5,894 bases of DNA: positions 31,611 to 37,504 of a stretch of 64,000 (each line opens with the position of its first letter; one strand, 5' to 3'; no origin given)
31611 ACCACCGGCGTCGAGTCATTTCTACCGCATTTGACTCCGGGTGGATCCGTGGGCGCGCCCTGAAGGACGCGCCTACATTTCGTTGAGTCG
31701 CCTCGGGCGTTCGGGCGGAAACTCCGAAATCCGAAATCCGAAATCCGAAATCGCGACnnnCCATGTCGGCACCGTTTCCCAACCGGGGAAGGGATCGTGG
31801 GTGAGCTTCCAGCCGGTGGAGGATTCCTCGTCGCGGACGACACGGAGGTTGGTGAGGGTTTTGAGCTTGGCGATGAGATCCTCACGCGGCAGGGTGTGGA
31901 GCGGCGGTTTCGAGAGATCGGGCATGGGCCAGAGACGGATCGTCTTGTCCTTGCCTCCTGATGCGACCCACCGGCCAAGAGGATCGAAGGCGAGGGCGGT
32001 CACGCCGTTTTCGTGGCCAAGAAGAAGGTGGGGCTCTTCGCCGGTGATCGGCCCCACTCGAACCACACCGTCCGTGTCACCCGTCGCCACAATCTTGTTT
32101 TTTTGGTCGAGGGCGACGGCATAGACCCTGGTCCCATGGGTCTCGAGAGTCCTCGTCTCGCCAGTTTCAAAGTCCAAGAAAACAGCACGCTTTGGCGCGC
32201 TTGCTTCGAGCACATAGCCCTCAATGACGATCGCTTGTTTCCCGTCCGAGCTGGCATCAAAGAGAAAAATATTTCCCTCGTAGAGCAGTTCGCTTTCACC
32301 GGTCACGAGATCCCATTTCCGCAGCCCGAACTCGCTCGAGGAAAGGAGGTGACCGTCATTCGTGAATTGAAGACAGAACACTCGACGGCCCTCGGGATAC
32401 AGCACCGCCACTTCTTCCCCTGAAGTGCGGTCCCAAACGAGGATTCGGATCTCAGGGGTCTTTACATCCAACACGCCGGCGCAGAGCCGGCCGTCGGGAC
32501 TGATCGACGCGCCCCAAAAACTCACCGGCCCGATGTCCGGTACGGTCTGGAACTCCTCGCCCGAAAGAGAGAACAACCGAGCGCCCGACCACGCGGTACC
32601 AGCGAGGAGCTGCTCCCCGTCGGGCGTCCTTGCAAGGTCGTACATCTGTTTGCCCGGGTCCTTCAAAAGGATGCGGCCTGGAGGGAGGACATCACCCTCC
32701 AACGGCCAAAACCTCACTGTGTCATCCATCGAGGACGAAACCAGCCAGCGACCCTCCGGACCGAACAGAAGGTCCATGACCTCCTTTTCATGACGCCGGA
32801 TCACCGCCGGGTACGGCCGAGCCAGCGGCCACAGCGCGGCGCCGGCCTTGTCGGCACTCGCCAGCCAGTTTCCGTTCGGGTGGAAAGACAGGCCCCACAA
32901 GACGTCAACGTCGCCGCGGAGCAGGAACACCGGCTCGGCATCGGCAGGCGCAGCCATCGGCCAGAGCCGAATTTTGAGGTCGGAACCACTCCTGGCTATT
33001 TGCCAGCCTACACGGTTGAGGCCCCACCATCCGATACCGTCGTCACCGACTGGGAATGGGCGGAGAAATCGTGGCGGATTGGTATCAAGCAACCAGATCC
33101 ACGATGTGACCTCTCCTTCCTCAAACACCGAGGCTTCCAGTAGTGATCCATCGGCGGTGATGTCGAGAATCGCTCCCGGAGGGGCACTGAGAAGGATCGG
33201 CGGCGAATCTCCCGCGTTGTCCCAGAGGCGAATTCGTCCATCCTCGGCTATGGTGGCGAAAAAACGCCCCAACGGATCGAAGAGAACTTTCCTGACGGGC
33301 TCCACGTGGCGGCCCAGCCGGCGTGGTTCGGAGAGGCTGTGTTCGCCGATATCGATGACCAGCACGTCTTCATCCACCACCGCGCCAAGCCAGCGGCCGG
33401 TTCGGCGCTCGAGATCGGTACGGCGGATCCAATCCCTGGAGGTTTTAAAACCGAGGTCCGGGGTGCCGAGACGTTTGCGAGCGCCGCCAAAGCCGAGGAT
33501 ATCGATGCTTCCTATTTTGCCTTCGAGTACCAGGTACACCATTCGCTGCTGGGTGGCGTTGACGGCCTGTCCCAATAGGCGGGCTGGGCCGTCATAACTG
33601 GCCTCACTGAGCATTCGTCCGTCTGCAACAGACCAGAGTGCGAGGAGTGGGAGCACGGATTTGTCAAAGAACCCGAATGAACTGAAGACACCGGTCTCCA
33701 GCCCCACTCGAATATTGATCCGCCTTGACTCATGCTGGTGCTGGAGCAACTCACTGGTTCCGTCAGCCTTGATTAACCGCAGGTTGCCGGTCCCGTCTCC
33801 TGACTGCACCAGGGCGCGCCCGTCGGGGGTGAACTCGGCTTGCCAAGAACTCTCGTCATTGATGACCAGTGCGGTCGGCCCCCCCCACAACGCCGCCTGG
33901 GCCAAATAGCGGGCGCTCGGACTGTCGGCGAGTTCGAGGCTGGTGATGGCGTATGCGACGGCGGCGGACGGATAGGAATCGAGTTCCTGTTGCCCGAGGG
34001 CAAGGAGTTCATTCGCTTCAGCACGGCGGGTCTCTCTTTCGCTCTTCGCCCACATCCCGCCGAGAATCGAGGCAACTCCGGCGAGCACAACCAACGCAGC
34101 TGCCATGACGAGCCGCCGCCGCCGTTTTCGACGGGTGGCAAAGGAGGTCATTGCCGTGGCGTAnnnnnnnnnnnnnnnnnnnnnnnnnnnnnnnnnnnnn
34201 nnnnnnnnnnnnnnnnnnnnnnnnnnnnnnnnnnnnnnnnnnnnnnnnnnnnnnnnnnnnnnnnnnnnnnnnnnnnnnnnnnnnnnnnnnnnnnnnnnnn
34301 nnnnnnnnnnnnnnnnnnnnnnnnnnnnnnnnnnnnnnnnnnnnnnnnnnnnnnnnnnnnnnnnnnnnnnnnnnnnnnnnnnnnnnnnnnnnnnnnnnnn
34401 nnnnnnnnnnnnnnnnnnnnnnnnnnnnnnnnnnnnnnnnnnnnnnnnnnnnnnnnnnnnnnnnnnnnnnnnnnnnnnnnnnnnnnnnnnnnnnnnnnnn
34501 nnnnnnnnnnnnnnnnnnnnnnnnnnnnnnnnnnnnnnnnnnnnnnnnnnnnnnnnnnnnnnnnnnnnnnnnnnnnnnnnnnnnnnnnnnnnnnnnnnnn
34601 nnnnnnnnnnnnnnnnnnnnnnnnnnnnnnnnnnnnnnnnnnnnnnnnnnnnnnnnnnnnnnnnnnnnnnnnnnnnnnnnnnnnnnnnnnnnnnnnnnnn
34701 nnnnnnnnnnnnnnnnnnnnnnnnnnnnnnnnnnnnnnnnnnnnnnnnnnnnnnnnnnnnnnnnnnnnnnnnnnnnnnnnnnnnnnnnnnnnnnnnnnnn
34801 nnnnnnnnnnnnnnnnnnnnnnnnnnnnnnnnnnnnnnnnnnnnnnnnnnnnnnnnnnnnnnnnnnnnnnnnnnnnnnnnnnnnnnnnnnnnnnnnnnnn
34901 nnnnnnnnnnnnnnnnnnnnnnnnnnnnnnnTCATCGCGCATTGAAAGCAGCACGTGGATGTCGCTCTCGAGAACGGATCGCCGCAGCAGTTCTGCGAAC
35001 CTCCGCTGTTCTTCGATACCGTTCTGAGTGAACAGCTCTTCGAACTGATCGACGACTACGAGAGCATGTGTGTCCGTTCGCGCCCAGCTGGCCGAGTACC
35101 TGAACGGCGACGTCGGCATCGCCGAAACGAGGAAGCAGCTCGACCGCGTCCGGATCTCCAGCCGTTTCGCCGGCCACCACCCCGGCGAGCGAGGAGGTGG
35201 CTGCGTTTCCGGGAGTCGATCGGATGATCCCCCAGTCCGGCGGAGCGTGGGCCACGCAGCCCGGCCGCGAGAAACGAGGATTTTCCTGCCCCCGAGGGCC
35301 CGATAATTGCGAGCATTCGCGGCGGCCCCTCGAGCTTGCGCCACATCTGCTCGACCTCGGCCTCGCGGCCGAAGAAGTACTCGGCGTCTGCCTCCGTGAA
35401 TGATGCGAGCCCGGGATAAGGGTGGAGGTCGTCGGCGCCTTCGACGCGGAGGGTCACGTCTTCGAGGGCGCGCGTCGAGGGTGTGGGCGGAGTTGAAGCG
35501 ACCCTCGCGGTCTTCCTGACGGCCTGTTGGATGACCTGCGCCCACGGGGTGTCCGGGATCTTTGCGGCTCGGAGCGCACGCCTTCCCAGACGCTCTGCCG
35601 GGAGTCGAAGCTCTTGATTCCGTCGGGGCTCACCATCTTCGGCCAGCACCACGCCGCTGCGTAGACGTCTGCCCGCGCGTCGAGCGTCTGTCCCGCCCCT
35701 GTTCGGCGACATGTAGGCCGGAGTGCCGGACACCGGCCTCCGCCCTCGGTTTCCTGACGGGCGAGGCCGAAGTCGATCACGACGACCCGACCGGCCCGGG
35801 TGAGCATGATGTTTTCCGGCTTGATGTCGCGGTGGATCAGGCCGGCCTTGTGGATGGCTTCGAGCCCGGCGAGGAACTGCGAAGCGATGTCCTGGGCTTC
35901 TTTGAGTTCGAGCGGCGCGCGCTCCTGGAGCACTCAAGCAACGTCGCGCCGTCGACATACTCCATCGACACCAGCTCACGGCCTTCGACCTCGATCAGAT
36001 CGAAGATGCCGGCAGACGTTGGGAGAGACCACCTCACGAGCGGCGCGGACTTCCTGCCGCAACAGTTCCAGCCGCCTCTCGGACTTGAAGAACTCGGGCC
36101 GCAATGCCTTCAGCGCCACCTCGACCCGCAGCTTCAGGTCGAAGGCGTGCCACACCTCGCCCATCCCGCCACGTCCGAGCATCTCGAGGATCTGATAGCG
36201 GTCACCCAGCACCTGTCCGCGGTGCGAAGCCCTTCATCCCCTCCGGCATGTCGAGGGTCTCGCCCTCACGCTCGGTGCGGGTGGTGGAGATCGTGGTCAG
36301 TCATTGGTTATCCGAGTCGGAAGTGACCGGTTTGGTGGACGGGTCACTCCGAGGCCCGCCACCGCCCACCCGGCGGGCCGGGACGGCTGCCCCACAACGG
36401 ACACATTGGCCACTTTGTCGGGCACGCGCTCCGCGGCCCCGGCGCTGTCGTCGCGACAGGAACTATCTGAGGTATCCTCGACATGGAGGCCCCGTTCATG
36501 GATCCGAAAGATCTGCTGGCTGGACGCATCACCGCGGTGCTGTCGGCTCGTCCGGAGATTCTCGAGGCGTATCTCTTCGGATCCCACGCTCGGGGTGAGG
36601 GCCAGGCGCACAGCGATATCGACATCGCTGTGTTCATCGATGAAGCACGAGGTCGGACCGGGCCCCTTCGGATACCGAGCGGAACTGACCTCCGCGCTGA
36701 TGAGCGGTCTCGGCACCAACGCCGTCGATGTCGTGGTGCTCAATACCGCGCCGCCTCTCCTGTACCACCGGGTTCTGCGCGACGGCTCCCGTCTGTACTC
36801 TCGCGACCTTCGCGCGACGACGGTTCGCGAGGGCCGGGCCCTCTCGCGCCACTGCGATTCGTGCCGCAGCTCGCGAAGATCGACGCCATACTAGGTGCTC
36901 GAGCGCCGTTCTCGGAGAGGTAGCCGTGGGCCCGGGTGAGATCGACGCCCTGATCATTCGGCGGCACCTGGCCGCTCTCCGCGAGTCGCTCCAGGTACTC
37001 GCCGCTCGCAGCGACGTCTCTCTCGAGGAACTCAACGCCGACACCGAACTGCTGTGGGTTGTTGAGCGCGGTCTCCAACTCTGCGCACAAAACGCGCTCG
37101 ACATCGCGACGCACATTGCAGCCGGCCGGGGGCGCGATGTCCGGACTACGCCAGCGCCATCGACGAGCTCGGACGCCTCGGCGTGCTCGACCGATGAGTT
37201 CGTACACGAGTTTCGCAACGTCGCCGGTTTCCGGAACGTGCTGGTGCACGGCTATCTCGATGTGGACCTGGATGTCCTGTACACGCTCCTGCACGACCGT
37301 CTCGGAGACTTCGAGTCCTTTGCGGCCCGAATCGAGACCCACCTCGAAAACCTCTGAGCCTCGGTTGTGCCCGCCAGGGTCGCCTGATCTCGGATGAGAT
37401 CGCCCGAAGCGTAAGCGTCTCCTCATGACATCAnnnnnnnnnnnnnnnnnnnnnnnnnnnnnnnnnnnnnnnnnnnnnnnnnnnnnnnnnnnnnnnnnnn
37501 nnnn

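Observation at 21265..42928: Tandem battery of four Ser/Thr-kinase - STAND NTPase - TM - WD40 paralogues headed by a winged-helix+FHA regulator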

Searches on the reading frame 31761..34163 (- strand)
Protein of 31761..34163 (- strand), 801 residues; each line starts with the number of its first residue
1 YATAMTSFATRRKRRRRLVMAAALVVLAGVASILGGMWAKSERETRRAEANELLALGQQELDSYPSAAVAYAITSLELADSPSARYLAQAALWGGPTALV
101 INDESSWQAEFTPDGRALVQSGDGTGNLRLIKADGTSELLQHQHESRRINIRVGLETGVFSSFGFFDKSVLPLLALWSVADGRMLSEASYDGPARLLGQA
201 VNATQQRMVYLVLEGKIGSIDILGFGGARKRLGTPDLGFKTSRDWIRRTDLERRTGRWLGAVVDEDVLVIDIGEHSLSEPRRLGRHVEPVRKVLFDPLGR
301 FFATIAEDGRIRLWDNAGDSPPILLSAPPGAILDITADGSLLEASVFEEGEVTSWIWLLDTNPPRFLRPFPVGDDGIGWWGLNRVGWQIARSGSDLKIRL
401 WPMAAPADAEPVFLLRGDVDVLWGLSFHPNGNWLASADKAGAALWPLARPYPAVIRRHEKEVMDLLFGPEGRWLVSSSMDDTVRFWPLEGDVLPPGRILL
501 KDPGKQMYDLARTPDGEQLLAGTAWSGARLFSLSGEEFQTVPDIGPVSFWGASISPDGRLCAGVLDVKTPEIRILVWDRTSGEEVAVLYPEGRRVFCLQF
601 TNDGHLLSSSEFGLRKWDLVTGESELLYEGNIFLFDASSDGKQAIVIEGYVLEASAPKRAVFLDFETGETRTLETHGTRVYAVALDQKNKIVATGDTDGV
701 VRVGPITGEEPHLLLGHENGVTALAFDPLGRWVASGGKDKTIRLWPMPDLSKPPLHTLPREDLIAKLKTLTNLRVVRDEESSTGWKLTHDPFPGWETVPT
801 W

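Call 54: predict_structure(alignment_id=A3)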
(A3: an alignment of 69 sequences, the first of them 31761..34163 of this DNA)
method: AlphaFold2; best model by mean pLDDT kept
length: 801 residues; sequences in the alignment: 69
mean_pLDDT: 92.4   pTM: 0.89
mean pLDDT of the five models: 92.4, 91.3, 91.0, 90.3, 89.5
residues with pLDDT >= 90: 640; 70-90: 137; 50-70: 24; < 50: 0
segments of 3 or more residues with pLDDT < 50: none
pLDDT, mean of each block of 10 residues (from residue 1): 67 80 88 92 94 97 96 98 97 95 94 95 93 96 89 84 79 89 92 89 91 93 93 95 95 95 98 96 97 95 97 96 97 89 91 91 92 76 87 86 93 89 90 94 94 97 98 98 96 92 92 96 90 84 75 96 82 92 93 90 97 96 97 96 95 83 97 96 97 97 97 97 97 98 97 96 96 97 96 89 67
secondary structure, 60 per line:
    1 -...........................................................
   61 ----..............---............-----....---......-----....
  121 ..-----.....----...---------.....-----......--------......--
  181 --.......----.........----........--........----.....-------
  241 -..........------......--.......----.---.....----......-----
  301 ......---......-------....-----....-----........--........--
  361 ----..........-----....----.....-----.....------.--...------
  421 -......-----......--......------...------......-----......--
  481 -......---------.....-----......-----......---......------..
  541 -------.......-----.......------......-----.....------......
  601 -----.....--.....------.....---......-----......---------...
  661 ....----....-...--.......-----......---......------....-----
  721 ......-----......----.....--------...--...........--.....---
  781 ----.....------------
elements in order (helices of 4 or more, strands of 3 or more residues): H2-60 H65-78 H82-93 E99-102 E106-111 E117-122 E128-132 E137-139 E149-153 E159-164 E173-178 E183-189 E194-202 E207-214 E217-224 E229-233 H242-248 E249-251 E258-263 E266-272 E281-285 E290-295 E301-306 E310-315 E323-326 E332-335 E341-348 E351-358 E365-374 E380-383 E388-392 E398-402 E412-414 E422-427 E433-438 E441-446 E453-455 E462-467 E473-478 E482-487 E497-501 E507-512 E518-523 E527-532 E548-554 E560-566 E573-578 E584-588 E595-600 E606-610 E613-617 E624-628 E632-637 E643-648 E658-664 E669-672 E679-685 E691-696 E700-705 E712-715 E721-726 E732-737 E742-746 H760-770 E773-777 E785-789
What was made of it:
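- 31758..36304 (-): Copy C. Kinase 36197-35443; nSTAND1 35424-34134; Arg run + TM 34133-34050; linker + WD40 34049-31926; tail 31925-31761. The AF2 model of 31761-34163 has pLDDT 92.4 (call 54).
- It shows a 59-residue helix, two capping helices and about 59 strands, which corresponds to two seven-bladed propellers (call 54).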

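Call 56: fold_search(model_id=the predicted structure, library=pdb)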
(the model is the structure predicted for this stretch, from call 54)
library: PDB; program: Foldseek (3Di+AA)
matches with E <= 10: 1992; with E <= 0.001: 1892
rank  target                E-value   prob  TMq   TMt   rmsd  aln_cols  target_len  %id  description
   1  2ymu_A                3.9e-30  1.00  0.31  0.43  18.0       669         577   19  Structure of a highly repetitive propeller structure (released 2012-10-17)
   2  7d4i_B1               1.1e-27  1.00  0.31  0.32  19.2       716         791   12  Cryo-EM structure of 90S small ribosomal precursors complex with the DEAH-box RNA helicase Dhr1 (State F) (released 2021-10-06)
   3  9n73_LO               2.7e-27  1.00  0.31  0.32  19.1       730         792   12  SSU processome maturation and disassembly, State G (released 2025-10-29)
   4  9n6z_LO               4.7e-27  1.00  0.31  0.31  19.0       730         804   12  SSU processome maturation and disassembly, State D (released 2025-11-05)
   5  6lqr_B1               6.1e-27  1.00  0.31  0.31  19.2       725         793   12  Cryo-EM structure of 90S small subunit preribosomes in transition states (State C) (released 2020-09-16)
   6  5oql_A                2.5e-26  1.00  0.31  0.30  19.0       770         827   13  Cryo-EM structure of the 90S pre-ribosome from Chaetomium thermophilum (released 2017-10-11)
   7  8snb_4B               6.4e-26  1.00  0.32  0.41  18.5       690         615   13  atomic model of sea urchin sperm doublet microtubule (48-nm periodicity) (released 2023-06-28)
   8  6zqd_UA               6.8e-26  1.00  0.32  0.32  19.3       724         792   12  Cryo-EM structure of the 90S pre-ribosome from Saccharomyces cerevisiae, state Post-A1 (released 2020-09-23)
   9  7mq8_LO               8.3e-26  1.00  0.31  0.30  18.7       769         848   12  Cryo-EM structure of the human SSU processome, state pre-A1 (released 2021-09-22)
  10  6rxt_UA               8.7e-26  1.00  0.32  0.30  19.6       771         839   13  Cryo-EM structure of the 90S pre-ribosome (Kre33-Noc4) from Chaetomium thermophilum, state A (released 2019-08-14)
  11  5i2t                  1.1e-25  1.00  0.31  0.40  19.6       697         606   13  Domain characterization of the WD protein Pwp2 and their relevance in ribosome biogenesis (released 2017-06-21)
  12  9e2g_2B               1.5e-25  1.00  0.32  0.41  20.5       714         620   13  Cryo-EM structure of 48 nm repeat of microtubule doublet from T. brucei flagellum (released 2025-03-12)
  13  9e2g_2C               1.8e-25  1.00  0.32  0.40  20.6       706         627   13  Cryo-EM structure of 48 nm repeat of microtubule doublet from T. brucei flagellum (released 2025-03-12)
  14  8i7o_P1               3.4e-25  1.00  0.32  0.42  20.2       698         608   13  In situ structure of axonemal doublet microtubules in mouse sperm with 16-nm repeat (released 2023-10-11)
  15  6lqs_B1               6.4e-25  1.00  0.31  0.31  19.1       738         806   12  Cryo-EM structure of 90S small subunit preribosomes in transition states (State D) (released 2020-09-16)
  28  3sfz                  1.0e-23  1.00  0.27  0.20  17.0       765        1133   15  Crystal structure of full-length murine Apaf-1 (released 2011-08-24)
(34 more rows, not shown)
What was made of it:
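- The top Foldseek hits for that model are tandem double propellers, including Aip1, 2ymu and Apaf-1 (call 56).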

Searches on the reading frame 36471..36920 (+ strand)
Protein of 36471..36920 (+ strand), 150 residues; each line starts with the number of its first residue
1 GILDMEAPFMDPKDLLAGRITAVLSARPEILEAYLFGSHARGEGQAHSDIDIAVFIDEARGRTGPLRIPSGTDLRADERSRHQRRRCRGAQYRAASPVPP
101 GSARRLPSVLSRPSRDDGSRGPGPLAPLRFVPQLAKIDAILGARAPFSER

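Call 10: search_protein_families(library=pfam, proteins=[window:36471-36920:+], max_evalue=0.001)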
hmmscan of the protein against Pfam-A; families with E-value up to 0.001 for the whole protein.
window:36471-36920:+ (150 aa): 2 families
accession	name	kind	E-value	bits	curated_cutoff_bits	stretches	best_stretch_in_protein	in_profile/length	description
PF18765.7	Polbeta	-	1.9e-10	41.2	26.9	1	20-60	3-43/93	Polymerase beta, Nucleotidyltransferase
PF01909.29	NTP_transf_2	-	5.3e-08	33.6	21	1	26-72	11-47/93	Nucleotidyltransferase domain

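Call 39: search_protein_families(library=padloc, proteins=[window:36471-36920:+], max_evalue=0.001)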
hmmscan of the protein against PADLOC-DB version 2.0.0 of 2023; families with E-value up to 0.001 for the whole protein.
window:36471-36920:+ (150 aa): 7 families
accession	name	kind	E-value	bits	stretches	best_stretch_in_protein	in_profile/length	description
PDLC04907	PDC-S09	-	2.4e-09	35.3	1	19-63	16-60/114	-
PDLC04903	PDC-S09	-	2.5e-07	28.9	1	31-58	27-54/108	-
PDLC04904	PDC-S09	-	4.2e-06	24.9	1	26-60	21-55/104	-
PDLC04906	PDC-S09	-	6.9e-06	24.4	1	29-59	23-53/98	-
PDLC04902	PDC-S09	-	1.2e-05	23.5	1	24-59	15-50/97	-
PDLC04369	PDC-M05A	-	3.4e-05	21.6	1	26-58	98-131/201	-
PDLC04368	PDC-M05A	-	4.1e-05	21.5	1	22-55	99-132/201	-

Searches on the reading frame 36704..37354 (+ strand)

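Call 10: search_protein_families(library=pfam, proteins=[window:36704-37354:+], max_evalue=0.001)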
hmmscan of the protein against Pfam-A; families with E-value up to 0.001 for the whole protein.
window:36704-37354:+ (217 aa): 1 family
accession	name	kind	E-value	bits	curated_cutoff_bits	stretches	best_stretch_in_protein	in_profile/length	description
PF01934.22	HepT-like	-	1.9e-17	63.5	23.5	1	94-210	3-120/120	Ribonuclease HepT-like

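Call 39: search_protein_families(library=padloc, proteins=[window:36704-37354:+], max_evalue=0.001)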
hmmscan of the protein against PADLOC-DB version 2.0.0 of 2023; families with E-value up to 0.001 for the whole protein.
window:36704-37354:+ (217 aa): 0 families
